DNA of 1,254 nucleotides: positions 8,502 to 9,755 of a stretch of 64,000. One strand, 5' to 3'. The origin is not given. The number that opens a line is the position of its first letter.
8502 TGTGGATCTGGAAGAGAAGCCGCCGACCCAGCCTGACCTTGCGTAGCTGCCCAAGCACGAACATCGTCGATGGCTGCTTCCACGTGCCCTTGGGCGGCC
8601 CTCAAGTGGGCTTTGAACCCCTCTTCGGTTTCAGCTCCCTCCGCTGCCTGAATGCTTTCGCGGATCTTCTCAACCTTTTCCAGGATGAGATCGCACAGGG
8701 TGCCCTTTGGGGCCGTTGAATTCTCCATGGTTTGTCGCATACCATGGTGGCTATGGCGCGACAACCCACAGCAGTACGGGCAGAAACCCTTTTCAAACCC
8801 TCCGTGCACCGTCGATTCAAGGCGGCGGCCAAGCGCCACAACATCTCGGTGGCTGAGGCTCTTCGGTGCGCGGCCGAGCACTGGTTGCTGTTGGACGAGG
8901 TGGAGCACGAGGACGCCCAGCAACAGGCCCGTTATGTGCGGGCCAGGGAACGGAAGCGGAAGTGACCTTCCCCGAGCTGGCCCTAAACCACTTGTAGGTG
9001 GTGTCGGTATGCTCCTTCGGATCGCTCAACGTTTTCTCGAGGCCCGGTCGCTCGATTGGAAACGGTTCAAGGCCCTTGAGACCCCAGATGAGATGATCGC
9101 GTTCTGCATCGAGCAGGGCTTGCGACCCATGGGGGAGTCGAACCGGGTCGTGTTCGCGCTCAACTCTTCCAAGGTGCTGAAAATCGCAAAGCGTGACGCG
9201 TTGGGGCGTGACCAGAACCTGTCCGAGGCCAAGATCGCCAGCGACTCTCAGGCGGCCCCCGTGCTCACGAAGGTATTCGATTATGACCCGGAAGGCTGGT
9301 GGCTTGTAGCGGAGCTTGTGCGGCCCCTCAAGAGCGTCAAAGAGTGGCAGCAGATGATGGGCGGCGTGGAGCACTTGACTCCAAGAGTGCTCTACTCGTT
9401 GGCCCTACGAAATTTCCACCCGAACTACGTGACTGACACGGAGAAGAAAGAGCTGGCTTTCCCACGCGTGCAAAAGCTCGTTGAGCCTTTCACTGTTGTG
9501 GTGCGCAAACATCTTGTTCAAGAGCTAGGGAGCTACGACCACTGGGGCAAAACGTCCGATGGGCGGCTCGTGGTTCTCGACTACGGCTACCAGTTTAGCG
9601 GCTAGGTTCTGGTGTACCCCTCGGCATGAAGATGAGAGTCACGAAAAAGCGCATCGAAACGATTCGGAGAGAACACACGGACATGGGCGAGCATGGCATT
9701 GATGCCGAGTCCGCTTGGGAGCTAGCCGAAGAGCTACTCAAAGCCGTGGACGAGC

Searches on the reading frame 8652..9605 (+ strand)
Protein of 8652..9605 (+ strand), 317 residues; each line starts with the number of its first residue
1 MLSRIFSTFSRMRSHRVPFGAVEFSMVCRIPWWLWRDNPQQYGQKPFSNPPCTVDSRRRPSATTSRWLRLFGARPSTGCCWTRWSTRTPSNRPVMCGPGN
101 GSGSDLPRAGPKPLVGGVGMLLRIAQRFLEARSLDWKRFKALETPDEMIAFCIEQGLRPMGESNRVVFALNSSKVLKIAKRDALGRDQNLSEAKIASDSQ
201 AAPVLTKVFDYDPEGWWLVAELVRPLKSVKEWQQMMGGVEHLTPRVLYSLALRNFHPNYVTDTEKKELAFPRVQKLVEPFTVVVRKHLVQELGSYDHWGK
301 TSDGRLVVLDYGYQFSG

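Call 46: search_protein_families(library=phrogs, proteins=[window:8652-9602:+], max_evalue=0.001)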
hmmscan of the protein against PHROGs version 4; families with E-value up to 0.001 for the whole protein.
window:8652-9602:+ (317 aa): 1 family
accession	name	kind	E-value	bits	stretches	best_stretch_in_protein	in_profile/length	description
phrog_4301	-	unknown function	4.5e-12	47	1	163-314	46-169/225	-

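Call 86: find_encoding_contigs(protein=window:8652-9605:+, flank=10000, max_places=1)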
Protein window:8652-9605:+ (317 aa): no gene with exactly this product is on record in the collection.
